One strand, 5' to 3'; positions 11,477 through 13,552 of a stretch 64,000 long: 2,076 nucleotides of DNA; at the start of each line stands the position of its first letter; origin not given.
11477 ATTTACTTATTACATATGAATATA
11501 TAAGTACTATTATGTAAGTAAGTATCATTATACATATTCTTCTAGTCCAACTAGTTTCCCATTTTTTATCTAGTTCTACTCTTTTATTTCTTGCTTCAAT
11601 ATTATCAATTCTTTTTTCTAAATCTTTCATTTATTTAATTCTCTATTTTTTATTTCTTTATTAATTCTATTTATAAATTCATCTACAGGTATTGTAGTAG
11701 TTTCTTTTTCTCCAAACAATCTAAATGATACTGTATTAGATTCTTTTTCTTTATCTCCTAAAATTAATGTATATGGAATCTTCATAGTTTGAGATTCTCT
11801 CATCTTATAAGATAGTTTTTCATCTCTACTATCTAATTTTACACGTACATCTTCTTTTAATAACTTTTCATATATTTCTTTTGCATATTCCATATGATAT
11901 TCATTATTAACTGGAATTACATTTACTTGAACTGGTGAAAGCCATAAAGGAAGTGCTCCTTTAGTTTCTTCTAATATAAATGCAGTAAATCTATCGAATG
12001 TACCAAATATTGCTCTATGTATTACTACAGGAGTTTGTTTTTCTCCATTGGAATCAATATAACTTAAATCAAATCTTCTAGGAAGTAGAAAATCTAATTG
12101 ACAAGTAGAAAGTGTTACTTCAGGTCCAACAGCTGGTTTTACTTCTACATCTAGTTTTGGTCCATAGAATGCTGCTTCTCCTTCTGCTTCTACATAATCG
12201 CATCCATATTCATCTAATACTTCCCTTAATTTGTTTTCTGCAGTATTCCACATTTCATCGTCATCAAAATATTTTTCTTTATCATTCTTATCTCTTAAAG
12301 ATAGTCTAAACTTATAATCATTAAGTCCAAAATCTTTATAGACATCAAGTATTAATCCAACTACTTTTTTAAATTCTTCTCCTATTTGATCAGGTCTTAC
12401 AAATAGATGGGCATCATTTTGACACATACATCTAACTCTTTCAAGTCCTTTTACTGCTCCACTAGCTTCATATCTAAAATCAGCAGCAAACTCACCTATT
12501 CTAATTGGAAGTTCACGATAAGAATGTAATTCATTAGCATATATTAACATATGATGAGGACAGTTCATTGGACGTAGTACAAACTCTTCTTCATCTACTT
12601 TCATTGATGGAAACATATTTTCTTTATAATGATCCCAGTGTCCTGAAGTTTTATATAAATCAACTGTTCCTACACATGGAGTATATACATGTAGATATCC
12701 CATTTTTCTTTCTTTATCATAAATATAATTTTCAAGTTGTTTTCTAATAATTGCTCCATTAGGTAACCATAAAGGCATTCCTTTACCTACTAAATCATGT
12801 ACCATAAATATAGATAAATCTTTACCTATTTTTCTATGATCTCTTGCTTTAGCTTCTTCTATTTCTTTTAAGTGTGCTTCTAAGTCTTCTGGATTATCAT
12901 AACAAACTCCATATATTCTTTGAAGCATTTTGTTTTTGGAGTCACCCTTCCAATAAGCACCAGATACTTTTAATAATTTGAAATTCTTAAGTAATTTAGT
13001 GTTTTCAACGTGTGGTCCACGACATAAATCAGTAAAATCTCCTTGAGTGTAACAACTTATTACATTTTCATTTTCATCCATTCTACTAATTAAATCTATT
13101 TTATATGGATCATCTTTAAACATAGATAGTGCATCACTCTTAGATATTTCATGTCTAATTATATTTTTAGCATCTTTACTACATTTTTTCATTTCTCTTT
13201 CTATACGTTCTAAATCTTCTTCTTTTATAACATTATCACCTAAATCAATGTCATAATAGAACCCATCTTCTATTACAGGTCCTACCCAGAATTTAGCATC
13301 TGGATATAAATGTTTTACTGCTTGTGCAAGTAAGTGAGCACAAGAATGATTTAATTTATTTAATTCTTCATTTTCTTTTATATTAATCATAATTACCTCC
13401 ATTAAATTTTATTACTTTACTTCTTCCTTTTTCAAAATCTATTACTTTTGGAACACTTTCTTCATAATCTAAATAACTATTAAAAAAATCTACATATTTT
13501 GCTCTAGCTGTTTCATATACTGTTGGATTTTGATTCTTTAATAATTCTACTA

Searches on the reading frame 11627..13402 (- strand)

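Call 68: search_protein_families(library=pfam, proteins=[window:11627-13402:-], max_evalue=0.00001)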
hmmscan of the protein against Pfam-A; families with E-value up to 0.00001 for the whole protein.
window:11627-13402:- (591 aa): 3 families
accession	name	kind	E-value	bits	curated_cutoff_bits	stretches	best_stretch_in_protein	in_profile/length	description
PF00587.30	tRNA-synt_2b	-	8.9e-40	137.1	29.3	1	271-479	8-178/179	tRNA synthetase class II core domain (G, H, P, S and T)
PF03129.25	HGTP_anticodon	-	2.8e-23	82.3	21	1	492-582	1-93/94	Anticodon binding domain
PF07973.19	tRNA_SAD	-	4e-18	65.6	24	1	115-164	1-44/44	Threonyl and Alanyl tRNA synthetase second additional domain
